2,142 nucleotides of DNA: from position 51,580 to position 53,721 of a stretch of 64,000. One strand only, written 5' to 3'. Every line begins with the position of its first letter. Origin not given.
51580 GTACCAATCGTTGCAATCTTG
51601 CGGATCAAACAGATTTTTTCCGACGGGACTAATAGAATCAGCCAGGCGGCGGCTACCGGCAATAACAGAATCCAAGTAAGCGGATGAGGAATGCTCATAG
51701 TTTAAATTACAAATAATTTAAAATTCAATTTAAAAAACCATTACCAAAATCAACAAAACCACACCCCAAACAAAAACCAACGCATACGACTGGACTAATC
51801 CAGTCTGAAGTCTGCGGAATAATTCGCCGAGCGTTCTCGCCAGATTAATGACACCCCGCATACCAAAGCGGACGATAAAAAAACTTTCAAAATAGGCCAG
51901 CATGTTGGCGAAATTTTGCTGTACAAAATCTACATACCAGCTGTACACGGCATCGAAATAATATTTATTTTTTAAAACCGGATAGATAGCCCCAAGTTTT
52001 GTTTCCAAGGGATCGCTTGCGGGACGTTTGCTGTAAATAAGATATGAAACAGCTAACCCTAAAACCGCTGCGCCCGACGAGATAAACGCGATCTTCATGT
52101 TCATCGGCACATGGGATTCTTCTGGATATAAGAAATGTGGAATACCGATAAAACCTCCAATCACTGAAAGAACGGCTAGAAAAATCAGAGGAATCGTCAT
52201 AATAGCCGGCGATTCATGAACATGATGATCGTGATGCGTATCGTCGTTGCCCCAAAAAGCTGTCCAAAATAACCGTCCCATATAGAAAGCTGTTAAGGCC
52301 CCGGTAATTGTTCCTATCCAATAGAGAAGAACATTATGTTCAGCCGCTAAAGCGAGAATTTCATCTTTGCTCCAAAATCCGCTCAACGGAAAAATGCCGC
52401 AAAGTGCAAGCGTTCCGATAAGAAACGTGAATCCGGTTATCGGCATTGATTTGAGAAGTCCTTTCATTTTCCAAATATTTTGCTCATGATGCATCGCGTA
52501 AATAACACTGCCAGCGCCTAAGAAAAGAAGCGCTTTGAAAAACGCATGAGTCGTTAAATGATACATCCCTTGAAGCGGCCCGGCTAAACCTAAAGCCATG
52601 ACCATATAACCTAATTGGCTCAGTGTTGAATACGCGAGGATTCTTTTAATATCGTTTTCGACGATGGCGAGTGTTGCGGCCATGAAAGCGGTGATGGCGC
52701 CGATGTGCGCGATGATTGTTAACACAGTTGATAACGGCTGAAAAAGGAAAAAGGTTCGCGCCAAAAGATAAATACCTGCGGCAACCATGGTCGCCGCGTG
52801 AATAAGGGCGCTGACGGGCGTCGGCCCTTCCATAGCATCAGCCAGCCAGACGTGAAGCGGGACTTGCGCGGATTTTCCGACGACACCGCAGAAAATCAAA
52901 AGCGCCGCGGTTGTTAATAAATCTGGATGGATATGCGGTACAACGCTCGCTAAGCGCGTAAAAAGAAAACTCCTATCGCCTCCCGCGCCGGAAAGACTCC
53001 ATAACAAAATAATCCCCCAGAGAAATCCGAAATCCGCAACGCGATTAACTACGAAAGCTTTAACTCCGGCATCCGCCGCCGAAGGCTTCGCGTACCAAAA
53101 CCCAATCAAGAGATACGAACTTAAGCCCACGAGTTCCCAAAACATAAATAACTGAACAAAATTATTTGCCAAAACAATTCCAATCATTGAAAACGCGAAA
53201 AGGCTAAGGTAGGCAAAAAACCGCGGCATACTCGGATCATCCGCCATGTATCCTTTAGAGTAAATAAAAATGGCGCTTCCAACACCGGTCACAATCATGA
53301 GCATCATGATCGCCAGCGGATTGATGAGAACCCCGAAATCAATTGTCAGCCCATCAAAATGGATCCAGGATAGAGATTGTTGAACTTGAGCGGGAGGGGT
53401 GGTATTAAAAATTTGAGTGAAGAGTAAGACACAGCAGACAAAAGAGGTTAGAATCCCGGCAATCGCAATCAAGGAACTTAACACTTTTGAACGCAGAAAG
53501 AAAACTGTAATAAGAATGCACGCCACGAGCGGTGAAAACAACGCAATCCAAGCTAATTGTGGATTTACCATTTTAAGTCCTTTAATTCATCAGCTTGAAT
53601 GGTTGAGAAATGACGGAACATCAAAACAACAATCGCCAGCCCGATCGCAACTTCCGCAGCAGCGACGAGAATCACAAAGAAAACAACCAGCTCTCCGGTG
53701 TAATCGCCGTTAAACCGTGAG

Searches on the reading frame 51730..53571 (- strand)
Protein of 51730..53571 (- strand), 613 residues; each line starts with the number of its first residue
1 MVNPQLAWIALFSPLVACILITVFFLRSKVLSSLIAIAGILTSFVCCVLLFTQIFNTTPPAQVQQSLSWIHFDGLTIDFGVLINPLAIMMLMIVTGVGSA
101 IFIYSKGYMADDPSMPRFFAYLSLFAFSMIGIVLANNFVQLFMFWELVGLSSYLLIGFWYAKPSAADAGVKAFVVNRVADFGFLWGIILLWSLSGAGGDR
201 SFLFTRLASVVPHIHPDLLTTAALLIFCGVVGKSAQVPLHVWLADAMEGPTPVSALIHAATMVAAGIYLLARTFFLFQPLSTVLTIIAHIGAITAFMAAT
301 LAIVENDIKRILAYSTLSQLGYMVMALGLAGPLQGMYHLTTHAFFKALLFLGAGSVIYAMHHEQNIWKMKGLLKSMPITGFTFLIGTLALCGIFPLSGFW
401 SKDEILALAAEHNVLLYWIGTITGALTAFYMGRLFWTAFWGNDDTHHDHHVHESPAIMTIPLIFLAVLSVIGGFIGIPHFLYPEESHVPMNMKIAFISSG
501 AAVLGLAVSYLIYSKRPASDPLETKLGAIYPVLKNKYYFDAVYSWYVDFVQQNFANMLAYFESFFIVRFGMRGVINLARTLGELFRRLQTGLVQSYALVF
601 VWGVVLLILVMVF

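Call 57: search_protein_families(library=ncbifam, proteins=[window:51730-53571:-], max_evalue=1e-10)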
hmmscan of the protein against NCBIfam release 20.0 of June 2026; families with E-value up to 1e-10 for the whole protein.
window:51730-53571:- (613 aa): 70 families (the best 25 are shown)
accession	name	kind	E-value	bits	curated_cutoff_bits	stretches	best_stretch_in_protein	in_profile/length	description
NF005141.0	PRK06590.1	equivalog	3.5e-199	663.7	556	1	5-612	3-610/615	NADH-quinone oxidoreductase subunit L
TIGR01974.1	NDH_I_L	subfamily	8.9e-188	626.1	407.5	1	6-611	2-629/630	NADH-quinone oxidoreductase subunit L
NF005626.0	PRK07376.1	equivalog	1.3e-157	526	963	2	5-442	6-457/675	NAD(P)H-quinone oxidoreductase subunit 5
NF040617.1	F420_dehyd_FpoL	exception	6.1e-129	431.7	1050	1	11-611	7-662/669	F420H2 dehydrogenase subunit FpoL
NF009288.0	PRK12648.1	equivalog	1.8e-92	311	1104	1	10-475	6-470/954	monovalent cation/H+ antiporter subunit A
NF005633.0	PRK07390.1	subfamily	6.2e-91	305.8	676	1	36-612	43-607/613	NAD(P)H-quinone oxidoreductase subunit F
NF009287.0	PRK12647.1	equivalog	1.2e-90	305.2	937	1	9-475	5-466/773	putative monovalent cation/H+ antiporter subunit A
TIGR01960.1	ndhF3_CO2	subfamily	6.6e-85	285.8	588.7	1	40-609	47-604/606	NAD(P)H dehydrogenase, subunit NdhF3 family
NF009289.0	PRK12649.1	equivalog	1.4e-84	284.9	1117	1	8-542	8-562/789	putative monovalent cation/H+ antiporter subunit A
NF005097.0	PRK06525.1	equivalog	1.6e-82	277.8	430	1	7-478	5-477/480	hydrogenase 4 subunit D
TIGR00940.1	2a6301s01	subfamily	8.2e-79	265.8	920.45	1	9-475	3-488/793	monovalent cation:proton antiporter subunit A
NF009285.0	PRK12645.1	equivalog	2.4e-78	264.2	1028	1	8-475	5-492/804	Na+/H+ antiporter subunit A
NF009284.0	PRK12644.1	equivalog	1.7e-74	251.5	962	1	41-475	32-470/975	Na+/H+ antiporter subunit A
NF009286.0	PRK12646.1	equivalog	4.1e-68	230.6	1063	1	13-470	8-487/800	DUF4040 family protein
NF009290.0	PRK12650.1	equivalog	7.5e-66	222.7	980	1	43-475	36-471/966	DUF4040 family protein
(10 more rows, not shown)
